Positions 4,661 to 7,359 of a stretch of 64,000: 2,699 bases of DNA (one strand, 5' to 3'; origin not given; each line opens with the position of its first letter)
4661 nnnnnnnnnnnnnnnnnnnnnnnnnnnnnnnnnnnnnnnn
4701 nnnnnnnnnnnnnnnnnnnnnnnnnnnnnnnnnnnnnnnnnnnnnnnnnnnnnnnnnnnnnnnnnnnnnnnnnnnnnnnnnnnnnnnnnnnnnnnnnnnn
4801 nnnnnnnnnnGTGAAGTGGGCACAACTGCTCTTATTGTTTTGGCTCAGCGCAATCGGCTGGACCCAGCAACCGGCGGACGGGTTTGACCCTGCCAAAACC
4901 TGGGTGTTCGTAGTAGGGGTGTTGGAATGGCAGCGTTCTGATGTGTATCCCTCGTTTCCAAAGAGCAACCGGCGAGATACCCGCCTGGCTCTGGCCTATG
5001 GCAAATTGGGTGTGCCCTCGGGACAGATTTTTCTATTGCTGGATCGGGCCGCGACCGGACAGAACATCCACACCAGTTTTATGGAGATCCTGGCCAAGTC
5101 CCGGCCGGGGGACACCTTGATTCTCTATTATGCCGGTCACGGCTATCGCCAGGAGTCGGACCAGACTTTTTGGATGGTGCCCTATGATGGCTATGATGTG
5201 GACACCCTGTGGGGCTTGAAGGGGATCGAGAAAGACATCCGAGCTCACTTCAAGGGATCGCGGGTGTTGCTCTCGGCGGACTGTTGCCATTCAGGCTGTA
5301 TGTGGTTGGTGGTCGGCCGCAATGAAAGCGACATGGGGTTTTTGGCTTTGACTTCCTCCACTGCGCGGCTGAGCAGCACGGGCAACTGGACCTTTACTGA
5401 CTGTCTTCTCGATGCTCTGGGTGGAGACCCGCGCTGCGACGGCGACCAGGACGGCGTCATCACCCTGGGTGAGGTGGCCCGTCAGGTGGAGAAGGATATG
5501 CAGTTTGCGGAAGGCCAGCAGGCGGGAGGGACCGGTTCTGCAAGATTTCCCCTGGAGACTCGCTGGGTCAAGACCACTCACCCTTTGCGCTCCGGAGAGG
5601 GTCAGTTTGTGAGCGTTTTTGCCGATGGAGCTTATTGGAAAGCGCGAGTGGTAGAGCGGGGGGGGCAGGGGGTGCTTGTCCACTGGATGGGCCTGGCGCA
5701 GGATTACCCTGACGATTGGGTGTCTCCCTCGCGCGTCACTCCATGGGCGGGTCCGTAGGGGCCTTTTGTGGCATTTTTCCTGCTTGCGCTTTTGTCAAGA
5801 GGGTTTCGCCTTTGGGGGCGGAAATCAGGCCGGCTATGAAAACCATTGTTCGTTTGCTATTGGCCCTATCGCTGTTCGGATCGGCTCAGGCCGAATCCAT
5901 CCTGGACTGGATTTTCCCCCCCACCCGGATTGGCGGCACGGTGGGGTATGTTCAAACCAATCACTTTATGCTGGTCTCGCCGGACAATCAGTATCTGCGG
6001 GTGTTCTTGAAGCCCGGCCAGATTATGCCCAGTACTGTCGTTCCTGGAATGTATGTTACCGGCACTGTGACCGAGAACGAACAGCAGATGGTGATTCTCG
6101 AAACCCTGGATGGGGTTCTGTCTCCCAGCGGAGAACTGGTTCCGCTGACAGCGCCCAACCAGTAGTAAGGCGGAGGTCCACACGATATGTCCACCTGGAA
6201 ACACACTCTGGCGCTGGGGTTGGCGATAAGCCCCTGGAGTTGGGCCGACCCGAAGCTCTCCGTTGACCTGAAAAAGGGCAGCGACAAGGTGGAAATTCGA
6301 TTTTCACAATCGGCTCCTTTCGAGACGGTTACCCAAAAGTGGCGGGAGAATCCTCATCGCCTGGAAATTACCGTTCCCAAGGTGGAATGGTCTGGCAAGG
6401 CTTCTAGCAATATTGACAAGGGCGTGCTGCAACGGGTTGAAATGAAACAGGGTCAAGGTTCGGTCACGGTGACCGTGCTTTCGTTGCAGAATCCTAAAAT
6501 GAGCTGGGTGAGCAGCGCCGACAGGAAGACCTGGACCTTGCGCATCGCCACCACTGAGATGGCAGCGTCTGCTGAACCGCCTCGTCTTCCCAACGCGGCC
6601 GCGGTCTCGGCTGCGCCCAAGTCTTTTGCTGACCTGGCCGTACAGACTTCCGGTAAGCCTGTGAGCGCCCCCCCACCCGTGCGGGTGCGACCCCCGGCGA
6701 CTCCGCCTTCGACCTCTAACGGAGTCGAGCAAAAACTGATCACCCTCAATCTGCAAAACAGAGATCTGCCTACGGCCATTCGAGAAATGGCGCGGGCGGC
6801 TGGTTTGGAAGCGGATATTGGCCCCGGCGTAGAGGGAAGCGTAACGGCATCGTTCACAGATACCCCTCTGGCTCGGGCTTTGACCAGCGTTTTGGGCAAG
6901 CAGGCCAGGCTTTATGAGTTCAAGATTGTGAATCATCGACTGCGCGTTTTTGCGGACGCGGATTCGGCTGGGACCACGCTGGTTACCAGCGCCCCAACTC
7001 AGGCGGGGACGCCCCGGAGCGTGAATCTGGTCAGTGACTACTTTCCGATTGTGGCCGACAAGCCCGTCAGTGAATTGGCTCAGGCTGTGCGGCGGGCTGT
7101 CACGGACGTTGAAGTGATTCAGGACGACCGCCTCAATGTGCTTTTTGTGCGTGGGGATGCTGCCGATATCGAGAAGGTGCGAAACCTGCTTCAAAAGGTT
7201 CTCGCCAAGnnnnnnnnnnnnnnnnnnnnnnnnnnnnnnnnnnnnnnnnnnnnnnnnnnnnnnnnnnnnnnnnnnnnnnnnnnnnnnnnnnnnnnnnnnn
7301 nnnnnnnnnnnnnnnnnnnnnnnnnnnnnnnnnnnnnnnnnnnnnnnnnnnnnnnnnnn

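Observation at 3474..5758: Translationally coupled ATP-grasp amidoligase and secreted caspase-like protease with a Tudor/SH3-like tail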

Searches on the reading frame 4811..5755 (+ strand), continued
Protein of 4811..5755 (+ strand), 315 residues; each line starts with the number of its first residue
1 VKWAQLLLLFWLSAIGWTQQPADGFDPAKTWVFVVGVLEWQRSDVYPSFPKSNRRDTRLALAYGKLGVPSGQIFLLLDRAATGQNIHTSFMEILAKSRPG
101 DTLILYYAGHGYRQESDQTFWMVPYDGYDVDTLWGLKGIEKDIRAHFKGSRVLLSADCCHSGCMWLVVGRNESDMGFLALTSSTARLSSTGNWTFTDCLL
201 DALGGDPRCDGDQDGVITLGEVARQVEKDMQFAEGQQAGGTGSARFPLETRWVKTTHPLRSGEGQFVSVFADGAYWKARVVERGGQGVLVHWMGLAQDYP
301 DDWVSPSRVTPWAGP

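Call 34: fold_search(model_id=the predicted structure, library=pdb)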
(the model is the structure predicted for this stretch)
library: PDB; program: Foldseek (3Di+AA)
matches with E <= 10: 1088; with E <= 0.001: 138
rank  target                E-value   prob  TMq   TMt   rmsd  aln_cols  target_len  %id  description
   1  7a41_B                6.5e-10  1.00  0.44  0.39  13.7       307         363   16  MALT1 in complex with a NVS-MALT1 chemical probe (released 2020-12-02)
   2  7pav_A                8.7e-10  1.00  0.46  0.41  14.0       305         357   16  MALT1 in complex with compound 1 (released 2021-11-17)
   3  7ak0_A                9.8e-10  1.00  0.45  0.40  14.0       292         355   16  Human MALT1(329-729) in complex with a chromane urea containing inhibitor (released 2020-12-09)
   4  7a41_A                1.7e-09  1.00  0.45  0.41  13.8       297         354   17  MALT1 in complex with a NVS-MALT1 chemical probe (released 2020-12-02)
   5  7ak0_B                1.8e-09  1.00  0.45  0.39  14.1       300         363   15  Human MALT1(329-729) in complex with a chromane urea containing inhibitor (released 2020-12-09)
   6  3uo8_B                1.9e-09  1.00  0.47  0.42  14.1       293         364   16  Crystal structure of the MALT1 paracaspase (P1 form) (released 2011-12-21)
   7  4i1p_A                1.9e-09  1.00  0.45  0.38  14.4       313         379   14  Human MALT1 (caspase-IG3) in complex with activity based-probe (released 2014-07-09)
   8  4i1p_C                1.9e-09  1.00  0.44  0.38  13.9       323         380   16  Human MALT1 (caspase-IG3) in complex with activity based-probe (released 2014-07-09)
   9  8v4x_F                2.0e-09  1.00  0.46  0.41  14.4       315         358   15  Structure of MALT1 in complex with an allosteric inhibitor (released 2024-05-01)
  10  7paw_A                2.0e-09  1.00  0.47  0.43  14.0       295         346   15  MALT1 in complex with compound 1 (released 2021-11-17)
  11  6yn8                  2.2e-09  1.00  0.46  0.41  14.0       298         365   17  Human MALT1(334-719) in complex with a tetrazole containing compound (released 2020-06-24)
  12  8v4x_D                3.2e-09  1.00  0.44  0.38  13.9       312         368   17  Structure of MALT1 in complex with an allosteric inhibitor (released 2024-05-01)
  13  3v4o_A                3.6e-09  1.00  0.47  0.61   8.5       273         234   15  Human MALT1 (caspase domain) in complex with an irreversible peptidic inhibitor (released 2012-03-14)
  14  8v4x_E                4.2e-09  1.00  0.44  0.38  14.3       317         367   15  Structure of MALT1 in complex with an allosteric inhibitor (released 2024-05-01)
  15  8v4x_B                4.5e-09  1.00  0.44  0.39  13.9       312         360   15  Structure of MALT1 in complex with an allosteric inhibitor (released 2024-05-01)
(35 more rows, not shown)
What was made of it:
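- On Peptidase C14 (caspase/metacaspase/orthocaspase): Foldseek matches MALT1, metacaspase-9, Yca1, legumain and GSU0716 at E 6e-10 to 1e-6 (call 34).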

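Call 67: find_encoding_contigs(protein=P0135, flank=4000, max_places=1)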
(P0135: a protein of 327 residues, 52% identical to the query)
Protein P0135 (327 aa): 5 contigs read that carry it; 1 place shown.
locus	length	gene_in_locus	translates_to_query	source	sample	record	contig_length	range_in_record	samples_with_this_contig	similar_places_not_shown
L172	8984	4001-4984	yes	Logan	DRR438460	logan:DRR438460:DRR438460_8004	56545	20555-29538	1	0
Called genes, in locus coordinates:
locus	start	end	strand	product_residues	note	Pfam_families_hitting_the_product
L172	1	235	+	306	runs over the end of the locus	PF00291:PALP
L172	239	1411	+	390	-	PF01963:TraB_PrgY_gumN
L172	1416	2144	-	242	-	-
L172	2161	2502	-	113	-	-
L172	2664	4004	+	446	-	PF14403:CP_ATPgrasp_2 (weak)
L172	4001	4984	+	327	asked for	-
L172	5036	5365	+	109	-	-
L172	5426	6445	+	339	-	-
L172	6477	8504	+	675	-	-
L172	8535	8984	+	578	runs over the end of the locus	PF05140:ResB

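Call 68: find_encoding_contigs(protein=P0140, flank=4000, max_places=1)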
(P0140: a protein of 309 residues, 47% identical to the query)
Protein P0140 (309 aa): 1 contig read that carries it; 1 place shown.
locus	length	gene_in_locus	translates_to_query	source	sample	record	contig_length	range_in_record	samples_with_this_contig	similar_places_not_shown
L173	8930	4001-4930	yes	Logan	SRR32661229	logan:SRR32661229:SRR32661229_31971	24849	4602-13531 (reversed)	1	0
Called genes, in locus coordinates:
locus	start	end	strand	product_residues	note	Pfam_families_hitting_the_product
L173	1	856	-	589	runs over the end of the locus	PF02896:PEP-utilizers_C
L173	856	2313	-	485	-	PF13091:PLDc_2, PF00614:PLDc (weak), PF13091:PLDc_2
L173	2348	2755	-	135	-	-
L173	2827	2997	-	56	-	PF07043:DUF1328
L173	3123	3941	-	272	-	-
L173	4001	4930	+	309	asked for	PF00656:Peptidase_C14 (weak)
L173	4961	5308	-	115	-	-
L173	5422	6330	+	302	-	-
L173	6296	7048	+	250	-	PF00905:Transpeptidase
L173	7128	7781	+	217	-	-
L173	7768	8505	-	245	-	PF00515:TPR_1 (faint), PF13174:TPR_6 (faint), PF12895:ANAPC3 (weak), PF14559:TPR_19 (weak), PF13432:TPR_16, PF14559:TPR_19 (weak), PF07719:TPR_2 (weak), PF14559:TPR_19, +11 more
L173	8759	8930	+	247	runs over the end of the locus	PF00497:SBP_bac_3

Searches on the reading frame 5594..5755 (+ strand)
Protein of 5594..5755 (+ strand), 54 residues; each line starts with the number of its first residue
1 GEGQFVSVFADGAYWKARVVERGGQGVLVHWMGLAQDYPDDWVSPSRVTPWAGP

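Call 24: search_protein_families(library=pfam, proteins=[window:5594-5755:+], max_evalue=1)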
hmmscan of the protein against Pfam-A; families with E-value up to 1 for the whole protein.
seq(54 aa): 2 families
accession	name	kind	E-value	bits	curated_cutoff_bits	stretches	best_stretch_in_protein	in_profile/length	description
PF05641.18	Agenet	-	0.087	13.8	27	1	11-49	14-57/61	Agenet domain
PF23166.1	Ig_N_CWD1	-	0.2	12.3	27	1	11-50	22-61/121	Alpha-glucan water dikinase 1 Ig-like N-terminal domain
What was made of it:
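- Checked: The window's own tail alone is only a weak Agenet hit (E 0.087, call 24).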

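Call 58: search_solved_structures(query=A4, max_evalue=10, show_alignments=3)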
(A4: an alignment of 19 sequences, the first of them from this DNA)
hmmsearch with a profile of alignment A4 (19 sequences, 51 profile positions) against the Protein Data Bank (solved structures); distinct sequences matched with E-value up to 10: 91 (the best 60 are shown).
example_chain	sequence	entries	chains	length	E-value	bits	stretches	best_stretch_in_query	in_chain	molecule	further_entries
2k3y_A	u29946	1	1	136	3.8e-07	32.9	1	24-50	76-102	Chromatin modification-related protein EAF3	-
2lrq_A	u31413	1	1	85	3.8e-07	32.9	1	3-50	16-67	NuA4 complex subunit EAF3 homolog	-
8ihm_N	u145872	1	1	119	7.5e-07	32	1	24-50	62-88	Chromatin modification-related protein EAF3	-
2k3x_A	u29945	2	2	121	7.7e-07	31.9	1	24-50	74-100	Chromatin modification-related protein EAF3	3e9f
6k5w_A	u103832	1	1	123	7.9e-07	31.9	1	24-50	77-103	Chromatin modification-related protein EAF3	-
3e9g_A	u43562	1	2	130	8.8e-07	31.8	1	24-50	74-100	Chromatin modification-related protein EAF3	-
8i02_D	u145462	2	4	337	1e-06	31.6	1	2-48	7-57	Chromatin modification-related protein eaf3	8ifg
5in1_A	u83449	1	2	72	1e-06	31.6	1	2-47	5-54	MRG701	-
4pl6_A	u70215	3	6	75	1.1e-06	31.4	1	1-45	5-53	At1g02740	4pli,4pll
4l59_A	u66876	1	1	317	2.6e-06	30.2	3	17-45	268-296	Lethal(3)malignant brain tumor-like protein 3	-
2efi_A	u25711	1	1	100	2.7e-06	30.2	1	2-50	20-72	Mortality factor 4-like protein 1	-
2f5k_A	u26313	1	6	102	2.7e-06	30.2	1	2-50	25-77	Mortality factor 4-like protein 1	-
3ut1_A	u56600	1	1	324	2.9e-06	30.1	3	17-45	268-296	Lethal(3)malignant brain tumor-like protein 3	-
4fl6_A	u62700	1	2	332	3.2e-06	30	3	17-45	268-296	Lethal(3)malignant brain tumor-like protein 3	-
7yi0_C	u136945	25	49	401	4.3e-06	29.5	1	24-50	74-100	Chromatin modification-related protein EAF3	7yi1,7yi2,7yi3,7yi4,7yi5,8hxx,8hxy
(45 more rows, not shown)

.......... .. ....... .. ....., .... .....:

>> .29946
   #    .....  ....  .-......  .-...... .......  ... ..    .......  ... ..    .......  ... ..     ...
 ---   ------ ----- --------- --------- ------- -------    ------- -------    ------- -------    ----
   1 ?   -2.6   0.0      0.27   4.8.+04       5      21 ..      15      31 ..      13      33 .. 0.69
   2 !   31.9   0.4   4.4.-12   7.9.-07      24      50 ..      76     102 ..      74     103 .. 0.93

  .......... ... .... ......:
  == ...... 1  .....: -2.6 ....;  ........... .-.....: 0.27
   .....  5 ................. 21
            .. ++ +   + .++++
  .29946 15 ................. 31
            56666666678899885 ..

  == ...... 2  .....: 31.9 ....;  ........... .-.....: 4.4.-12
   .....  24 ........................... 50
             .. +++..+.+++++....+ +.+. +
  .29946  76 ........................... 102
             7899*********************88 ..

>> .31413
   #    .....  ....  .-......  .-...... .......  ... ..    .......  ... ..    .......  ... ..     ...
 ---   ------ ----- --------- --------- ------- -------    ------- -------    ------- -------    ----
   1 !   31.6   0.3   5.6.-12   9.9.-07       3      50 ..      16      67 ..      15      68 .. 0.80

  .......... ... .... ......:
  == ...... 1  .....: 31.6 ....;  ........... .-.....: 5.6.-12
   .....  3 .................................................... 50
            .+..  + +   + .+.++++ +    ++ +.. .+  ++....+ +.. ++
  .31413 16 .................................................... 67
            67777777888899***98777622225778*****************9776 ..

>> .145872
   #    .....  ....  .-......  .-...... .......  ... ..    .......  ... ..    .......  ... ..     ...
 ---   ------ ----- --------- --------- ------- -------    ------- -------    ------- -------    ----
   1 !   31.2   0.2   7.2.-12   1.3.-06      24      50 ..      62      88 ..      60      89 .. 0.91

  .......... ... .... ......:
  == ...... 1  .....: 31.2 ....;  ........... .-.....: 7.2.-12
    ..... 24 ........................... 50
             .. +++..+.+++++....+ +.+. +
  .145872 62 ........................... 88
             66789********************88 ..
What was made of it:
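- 5594..5746 (+): C-terminal chromo-barrel / Tudor-knot-like domain (aa 262-312). Tail profile A4 matches EAF3/MRG15/MRG2/MBT/SETDB1-Tudor at E 4e-7 to 1e-3 (call 58).
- Checked: Tail: a profile of the C-terminal tail matches EAF3/MRG15/MRG2 chromo barrels at E about 4e-7 (call 58).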

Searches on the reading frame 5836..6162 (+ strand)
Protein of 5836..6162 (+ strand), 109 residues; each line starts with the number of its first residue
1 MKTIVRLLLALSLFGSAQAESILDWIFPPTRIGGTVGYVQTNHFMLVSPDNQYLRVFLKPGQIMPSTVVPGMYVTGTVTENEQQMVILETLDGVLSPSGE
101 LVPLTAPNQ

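Call 4: search_protein_families(library=pfam, proteins=[window:5836-6162:+], max_evalue=0.01)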
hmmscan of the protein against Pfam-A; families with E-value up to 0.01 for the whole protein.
window:5836-6162:+ (109 aa): 0 families

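Call 5: search_protein_families(library=ncbifam, proteins=[window:5836-6162:+], max_evalue=0.1)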
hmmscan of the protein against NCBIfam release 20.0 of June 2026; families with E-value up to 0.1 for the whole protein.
window:5836-6162:+ (109 aa): 0 families

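Call 6: search_protein_families(library=padloc, proteins=[window:5836-6162:+], max_evalue=0.1)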
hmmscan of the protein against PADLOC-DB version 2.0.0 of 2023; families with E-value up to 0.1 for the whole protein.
window:5836-6162:+ (109 aa): 0 families

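Call 49: search_protein_families(library=pfam, proteins=[window:5836-6162:+], max_evalue=1)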
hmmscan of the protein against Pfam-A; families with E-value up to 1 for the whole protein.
seq(109 aa): 0 families
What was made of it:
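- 5836..6165 (+): Small secreted protein (109 aa), part of the phylum-conserved downstream block. No Pfam hit (call 49).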

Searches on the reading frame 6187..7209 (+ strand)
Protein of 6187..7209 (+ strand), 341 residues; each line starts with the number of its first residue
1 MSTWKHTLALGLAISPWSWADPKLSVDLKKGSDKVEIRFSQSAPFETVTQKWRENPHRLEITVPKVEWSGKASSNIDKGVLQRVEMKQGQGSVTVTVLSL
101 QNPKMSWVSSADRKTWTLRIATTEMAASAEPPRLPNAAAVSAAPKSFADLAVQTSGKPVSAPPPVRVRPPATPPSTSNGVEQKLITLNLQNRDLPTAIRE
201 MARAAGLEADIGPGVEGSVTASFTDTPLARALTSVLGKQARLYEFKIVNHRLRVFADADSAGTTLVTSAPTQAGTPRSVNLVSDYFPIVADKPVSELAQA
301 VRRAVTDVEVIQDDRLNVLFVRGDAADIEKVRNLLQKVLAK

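Call 4: search_protein_families(library=pfam, proteins=[window:6187-7209:+], max_evalue=0.01)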
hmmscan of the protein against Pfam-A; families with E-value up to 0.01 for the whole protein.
window:6187-7209:+ (341 aa): 1 family
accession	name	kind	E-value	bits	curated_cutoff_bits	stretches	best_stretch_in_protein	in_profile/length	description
PF03958.22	Secretin_N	-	4.4e-06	27.3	28.2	1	294-337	11-62/69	Bacterial type II/III secretion system short domain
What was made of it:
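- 6187..7212 (+): Secretin_N-like periplasmic protein (341 aa). PF03958 at 27.3 bits against a cut-off of 28.2 (call 4).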

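Call 5: search_protein_families(library=ncbifam, proteins=[window:6187-7209:+], max_evalue=0.1)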
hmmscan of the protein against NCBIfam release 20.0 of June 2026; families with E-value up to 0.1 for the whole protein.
window:6187-7209:+ (341 aa): 3 families
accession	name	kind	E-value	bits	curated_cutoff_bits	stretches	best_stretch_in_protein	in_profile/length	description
TIGR02517.1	type_II_gspD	equivalog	7.6e-05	21.4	351.35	1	187-338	1-154/600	type II secretion system secretin GspD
TIGR02515.1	IV_pilus_PilQ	subfamily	0.0016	17.5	284.35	1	184-337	3-164/428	type IV pilus secretin PilQ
NF047652.1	NGO1151_fam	equivalog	0.079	13.2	50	0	180-226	10-54/81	NGO1151 family protein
